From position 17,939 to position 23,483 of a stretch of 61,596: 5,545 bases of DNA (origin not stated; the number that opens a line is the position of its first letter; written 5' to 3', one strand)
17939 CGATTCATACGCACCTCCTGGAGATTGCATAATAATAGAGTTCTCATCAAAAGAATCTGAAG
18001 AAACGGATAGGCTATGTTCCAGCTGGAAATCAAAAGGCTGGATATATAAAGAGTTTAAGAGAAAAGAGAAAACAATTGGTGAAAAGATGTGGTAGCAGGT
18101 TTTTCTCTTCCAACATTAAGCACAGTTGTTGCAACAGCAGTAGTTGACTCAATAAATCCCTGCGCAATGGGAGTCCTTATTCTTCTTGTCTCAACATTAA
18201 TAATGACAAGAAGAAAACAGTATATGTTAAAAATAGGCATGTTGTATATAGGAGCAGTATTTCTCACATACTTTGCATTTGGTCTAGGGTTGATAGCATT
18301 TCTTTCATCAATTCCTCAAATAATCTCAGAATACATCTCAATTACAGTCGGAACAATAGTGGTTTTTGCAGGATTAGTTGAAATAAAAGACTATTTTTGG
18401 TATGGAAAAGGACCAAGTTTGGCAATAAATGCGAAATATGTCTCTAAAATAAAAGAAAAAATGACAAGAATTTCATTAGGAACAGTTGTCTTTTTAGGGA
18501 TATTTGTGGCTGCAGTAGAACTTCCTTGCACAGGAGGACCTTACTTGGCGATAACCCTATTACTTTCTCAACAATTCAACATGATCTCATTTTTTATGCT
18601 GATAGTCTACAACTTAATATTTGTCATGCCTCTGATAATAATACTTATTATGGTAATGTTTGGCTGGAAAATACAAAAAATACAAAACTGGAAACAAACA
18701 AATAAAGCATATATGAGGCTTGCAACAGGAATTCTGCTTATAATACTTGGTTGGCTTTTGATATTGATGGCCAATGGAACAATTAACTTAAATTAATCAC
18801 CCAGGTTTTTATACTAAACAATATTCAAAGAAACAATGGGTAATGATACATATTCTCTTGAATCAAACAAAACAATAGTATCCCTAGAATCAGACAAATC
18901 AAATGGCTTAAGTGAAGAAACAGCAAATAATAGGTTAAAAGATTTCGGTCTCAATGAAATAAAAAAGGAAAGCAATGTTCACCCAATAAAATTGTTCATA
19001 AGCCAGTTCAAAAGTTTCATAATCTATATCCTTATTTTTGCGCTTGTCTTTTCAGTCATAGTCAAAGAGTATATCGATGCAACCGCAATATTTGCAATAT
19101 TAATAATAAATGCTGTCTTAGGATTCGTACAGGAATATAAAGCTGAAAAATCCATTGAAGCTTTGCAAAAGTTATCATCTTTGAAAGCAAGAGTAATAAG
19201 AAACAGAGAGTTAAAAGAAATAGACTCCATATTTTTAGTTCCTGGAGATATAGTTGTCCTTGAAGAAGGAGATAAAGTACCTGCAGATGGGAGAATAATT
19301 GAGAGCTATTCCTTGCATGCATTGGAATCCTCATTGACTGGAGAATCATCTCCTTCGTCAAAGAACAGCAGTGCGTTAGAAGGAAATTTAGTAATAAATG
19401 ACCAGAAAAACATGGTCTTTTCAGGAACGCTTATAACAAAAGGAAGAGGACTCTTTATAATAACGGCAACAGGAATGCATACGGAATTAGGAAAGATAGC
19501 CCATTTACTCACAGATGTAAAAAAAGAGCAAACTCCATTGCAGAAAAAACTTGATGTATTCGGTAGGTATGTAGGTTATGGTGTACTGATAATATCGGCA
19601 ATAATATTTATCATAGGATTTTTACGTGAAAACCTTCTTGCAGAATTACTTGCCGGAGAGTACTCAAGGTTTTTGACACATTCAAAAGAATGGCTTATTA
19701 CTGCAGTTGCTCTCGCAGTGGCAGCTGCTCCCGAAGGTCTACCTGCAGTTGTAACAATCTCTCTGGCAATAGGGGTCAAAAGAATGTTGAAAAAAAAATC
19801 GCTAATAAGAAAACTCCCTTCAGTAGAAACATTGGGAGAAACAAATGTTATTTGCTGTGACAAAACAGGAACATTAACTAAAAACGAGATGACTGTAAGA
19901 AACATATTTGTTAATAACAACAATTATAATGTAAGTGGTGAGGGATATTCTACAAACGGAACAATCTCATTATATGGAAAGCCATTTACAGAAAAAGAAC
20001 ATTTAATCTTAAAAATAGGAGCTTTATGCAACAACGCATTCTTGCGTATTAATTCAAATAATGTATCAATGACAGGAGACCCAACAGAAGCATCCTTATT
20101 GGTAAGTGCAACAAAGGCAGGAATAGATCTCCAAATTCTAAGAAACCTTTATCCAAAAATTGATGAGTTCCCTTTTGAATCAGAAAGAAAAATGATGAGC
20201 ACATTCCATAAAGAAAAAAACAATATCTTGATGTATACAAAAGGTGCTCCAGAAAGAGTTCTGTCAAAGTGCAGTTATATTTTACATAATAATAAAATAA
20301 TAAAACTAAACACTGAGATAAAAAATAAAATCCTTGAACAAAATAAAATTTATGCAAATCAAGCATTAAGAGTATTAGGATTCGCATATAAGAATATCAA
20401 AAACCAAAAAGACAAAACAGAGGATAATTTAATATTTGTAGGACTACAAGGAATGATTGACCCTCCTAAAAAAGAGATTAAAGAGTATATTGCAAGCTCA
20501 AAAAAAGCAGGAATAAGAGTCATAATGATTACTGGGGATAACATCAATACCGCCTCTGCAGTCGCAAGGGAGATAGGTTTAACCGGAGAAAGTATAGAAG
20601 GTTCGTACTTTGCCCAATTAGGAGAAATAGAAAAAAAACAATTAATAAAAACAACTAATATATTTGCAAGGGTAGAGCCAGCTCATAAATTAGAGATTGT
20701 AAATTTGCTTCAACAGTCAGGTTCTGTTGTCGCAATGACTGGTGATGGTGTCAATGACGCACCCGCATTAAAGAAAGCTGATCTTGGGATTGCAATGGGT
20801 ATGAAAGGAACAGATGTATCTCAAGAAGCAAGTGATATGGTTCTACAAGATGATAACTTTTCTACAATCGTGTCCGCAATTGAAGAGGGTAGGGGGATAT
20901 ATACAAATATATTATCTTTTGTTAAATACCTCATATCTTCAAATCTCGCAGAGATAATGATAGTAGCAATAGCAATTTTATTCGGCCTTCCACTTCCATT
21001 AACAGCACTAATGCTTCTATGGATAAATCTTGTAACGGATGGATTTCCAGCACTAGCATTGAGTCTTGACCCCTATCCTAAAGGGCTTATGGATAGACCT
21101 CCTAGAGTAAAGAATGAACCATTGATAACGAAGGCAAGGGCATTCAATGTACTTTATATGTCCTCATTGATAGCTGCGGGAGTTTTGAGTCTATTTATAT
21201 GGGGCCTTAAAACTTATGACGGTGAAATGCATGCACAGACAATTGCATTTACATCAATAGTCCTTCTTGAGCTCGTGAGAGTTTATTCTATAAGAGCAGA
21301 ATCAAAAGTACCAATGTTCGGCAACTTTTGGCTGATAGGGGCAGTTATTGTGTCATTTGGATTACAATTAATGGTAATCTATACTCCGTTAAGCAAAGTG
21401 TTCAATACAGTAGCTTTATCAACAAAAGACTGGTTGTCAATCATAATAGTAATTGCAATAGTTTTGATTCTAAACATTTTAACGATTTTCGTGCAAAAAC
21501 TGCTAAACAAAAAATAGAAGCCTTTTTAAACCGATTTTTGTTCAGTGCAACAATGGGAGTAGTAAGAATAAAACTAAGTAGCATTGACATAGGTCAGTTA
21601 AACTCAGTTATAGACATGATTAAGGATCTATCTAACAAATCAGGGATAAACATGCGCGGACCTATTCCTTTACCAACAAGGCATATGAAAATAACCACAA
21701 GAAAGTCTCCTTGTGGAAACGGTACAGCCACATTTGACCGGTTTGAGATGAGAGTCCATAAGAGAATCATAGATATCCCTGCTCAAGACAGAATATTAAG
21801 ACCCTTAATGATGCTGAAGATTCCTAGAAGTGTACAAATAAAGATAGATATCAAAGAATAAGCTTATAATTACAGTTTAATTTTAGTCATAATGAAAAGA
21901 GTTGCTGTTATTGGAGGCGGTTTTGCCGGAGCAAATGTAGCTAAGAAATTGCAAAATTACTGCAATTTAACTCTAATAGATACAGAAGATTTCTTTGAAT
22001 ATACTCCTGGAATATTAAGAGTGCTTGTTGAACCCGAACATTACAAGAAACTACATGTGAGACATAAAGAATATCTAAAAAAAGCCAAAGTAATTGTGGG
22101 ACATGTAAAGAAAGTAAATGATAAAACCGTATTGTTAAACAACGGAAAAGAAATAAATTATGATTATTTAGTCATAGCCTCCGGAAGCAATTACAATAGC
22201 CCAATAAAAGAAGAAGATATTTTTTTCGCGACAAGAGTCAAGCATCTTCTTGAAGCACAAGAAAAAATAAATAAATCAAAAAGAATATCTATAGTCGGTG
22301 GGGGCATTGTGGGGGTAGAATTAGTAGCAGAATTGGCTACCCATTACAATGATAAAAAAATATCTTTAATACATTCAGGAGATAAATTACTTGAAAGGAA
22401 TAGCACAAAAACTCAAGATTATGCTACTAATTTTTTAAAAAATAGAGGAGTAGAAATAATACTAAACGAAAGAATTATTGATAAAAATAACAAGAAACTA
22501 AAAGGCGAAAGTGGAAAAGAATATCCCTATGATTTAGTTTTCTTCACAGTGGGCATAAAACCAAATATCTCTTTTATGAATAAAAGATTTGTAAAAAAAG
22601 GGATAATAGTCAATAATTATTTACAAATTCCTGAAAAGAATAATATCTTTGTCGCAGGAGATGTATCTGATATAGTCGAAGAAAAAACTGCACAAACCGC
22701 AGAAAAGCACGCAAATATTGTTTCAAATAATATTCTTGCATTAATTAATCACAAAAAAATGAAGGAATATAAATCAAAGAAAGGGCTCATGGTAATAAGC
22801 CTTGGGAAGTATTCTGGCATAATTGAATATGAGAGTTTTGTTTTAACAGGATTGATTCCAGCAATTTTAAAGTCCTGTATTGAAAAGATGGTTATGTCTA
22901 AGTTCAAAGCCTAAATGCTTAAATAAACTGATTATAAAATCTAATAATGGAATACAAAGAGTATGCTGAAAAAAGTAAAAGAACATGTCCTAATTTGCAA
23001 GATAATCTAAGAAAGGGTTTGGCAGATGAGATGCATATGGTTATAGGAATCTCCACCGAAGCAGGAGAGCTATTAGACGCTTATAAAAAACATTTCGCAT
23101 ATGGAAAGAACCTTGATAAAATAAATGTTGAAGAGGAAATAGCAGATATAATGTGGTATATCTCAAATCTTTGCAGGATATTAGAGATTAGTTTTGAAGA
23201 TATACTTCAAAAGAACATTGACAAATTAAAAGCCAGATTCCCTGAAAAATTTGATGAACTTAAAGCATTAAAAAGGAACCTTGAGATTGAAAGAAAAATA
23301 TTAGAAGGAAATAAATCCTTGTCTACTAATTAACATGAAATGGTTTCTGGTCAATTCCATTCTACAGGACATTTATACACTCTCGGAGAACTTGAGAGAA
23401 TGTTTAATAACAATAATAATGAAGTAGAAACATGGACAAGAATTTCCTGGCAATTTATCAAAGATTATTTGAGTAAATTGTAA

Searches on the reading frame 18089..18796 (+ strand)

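Call 30: search_protein_families(library=pfam, max_evalue=0.001, proteins=[window:18089-18796:+])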
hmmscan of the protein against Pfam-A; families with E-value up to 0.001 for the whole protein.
window:18089-18796:+ (235 aa): 1 family
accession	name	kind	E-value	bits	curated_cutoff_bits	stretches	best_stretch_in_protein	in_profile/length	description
PF11139.14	SfLAP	-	4.2e-10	39.9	35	1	13-224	1-207/213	Sap, sulfolipid-1-addressing protein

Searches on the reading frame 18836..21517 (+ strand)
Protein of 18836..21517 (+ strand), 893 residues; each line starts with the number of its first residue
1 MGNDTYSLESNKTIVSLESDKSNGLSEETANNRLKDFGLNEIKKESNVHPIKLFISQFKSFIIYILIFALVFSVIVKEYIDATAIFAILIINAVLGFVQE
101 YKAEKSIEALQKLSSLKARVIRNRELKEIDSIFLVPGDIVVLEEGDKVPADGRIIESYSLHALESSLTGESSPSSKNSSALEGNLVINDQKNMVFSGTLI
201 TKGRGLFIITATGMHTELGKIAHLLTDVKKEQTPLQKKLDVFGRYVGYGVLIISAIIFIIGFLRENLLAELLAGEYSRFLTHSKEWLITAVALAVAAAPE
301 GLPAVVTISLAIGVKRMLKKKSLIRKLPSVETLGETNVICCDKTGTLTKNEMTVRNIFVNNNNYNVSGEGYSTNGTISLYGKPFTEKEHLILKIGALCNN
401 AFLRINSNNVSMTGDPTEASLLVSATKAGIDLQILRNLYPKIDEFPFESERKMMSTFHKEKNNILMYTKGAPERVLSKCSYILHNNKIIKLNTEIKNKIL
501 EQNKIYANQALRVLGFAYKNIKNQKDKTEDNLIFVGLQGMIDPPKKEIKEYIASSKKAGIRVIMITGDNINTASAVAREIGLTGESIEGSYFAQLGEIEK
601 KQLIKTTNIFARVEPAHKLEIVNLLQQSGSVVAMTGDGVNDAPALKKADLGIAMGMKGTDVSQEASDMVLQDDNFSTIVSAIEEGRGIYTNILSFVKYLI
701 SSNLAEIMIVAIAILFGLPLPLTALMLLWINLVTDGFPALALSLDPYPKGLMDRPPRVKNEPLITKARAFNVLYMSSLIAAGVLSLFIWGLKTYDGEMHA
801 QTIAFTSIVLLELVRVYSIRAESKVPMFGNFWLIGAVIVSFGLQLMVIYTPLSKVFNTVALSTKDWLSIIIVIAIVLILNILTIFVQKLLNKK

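Call 8: search_protein_families(library=pfam, max_evalue=0.001, proteins=[window:18836-21517:+])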
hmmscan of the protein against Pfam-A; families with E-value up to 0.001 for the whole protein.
window:18836-21517:+ (893 aa): 5 families
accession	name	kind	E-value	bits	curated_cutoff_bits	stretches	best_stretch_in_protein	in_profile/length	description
PF00122.25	E1-E2_ATPase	-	1.7e-53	181.3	28.1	1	113-320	2-181/181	E1-E2 ATPase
PF00689.26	Cation_ATPase_C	-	6.8e-44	150.2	27.3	1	719-881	1-170/175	Cation transporting ATPase, C-terminus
PF13246.12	Cation_ATPase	-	4.5e-25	87.9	21.7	1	396-482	1-91/91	Cation transport ATPase (P-type)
PF00702.32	Hydrolase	-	1.6e-20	74.8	26.4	1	524-649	77-191/191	haloacid dehalogenase-like hydrolase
PF00690.31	Cation_ATPase_N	-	6.4e-15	55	20.4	1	13-73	9-69/69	Cation transporter/ATPase, N-terminus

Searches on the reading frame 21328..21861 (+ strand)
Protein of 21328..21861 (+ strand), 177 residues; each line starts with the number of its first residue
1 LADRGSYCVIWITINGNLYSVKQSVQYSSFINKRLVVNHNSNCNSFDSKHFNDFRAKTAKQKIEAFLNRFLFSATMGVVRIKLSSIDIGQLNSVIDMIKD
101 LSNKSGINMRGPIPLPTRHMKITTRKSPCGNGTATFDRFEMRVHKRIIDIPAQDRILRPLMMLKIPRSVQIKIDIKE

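Call 31: search_protein_families(library=pfam, max_evalue=0.001, proteins=[window:21328-21861:+])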
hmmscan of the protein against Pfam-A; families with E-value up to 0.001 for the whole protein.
window:21328-21861:+ (177 aa): 1 family
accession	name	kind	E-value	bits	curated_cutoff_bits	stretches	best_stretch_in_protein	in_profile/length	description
PF00338.27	Ribosomal_S10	-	7.3e-26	90.8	21.2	1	80-173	1-97/98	Ribosomal protein S10p/S20e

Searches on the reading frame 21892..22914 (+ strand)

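Call 8: search_protein_families(library=pfam, max_evalue=0.001, proteins=[window:21892-22914:+])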
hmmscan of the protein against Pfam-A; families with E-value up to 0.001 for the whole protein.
window:21892-22914:+ (340 aa): 9 families
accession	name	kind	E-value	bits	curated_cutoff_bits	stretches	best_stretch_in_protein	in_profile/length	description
PF07992.20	Pyr_redox_2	-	1.4e-41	143.3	26.1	1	3-274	2-291/291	Pyridine nucleotide-disulphide oxidoreductase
PF00070.33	Pyr_redox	-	1.3e-12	48.4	22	1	131-196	1-64/82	Pyridine nucleotide-disulphide oxidoreductase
PF13434.12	Lys_Orn_oxgnase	-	1.2e-06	28.4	21.3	1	94-173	152-232/339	L-lysine 6-monooxygenase/L-ornithine 5-monooxygenase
PF02254.24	TrkA_N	-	5.8e-05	23.8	23.8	0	4-97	1-95/116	TrkA-N domain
PF13454.12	NAD_binding_9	-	6.9e-05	23.3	21.8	0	5-30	1-31/155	FAD-NAD(P)-binding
PF13450.12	NAD_binding_8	-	8.1e-05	23.3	21.9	0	6-33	1-29/68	NAD(P)-binding Rossmann-like domain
PF01266.30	DAO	-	0.00014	22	27.9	0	3-34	1-33/353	FAD dependent oxidoreductase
PF05834.18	Lycopene_cycl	-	0.00054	19.6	23.4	0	4-31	2-32/380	Lycopene cyclase protein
PF01134.28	GIDA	-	0.00062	19.4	22.1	0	42-103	88-154/391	Glucose inhibited division protein A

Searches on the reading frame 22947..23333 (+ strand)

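Call 31: search_protein_families(library=pfam, max_evalue=0.001, proteins=[window:22947-23333:+])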
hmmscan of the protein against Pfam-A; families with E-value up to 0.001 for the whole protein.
window:22947-23333:+ (128 aa): 2 families
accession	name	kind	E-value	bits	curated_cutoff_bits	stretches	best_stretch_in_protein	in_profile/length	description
PF03819.22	MazG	-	2.8e-10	40.7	22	1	34-101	9-73/74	MazG nucleotide pyrophosphohydrolase domain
PF12643.12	MazG-like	-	0.00019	22.1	27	1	41-101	14-75/85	MazG-like family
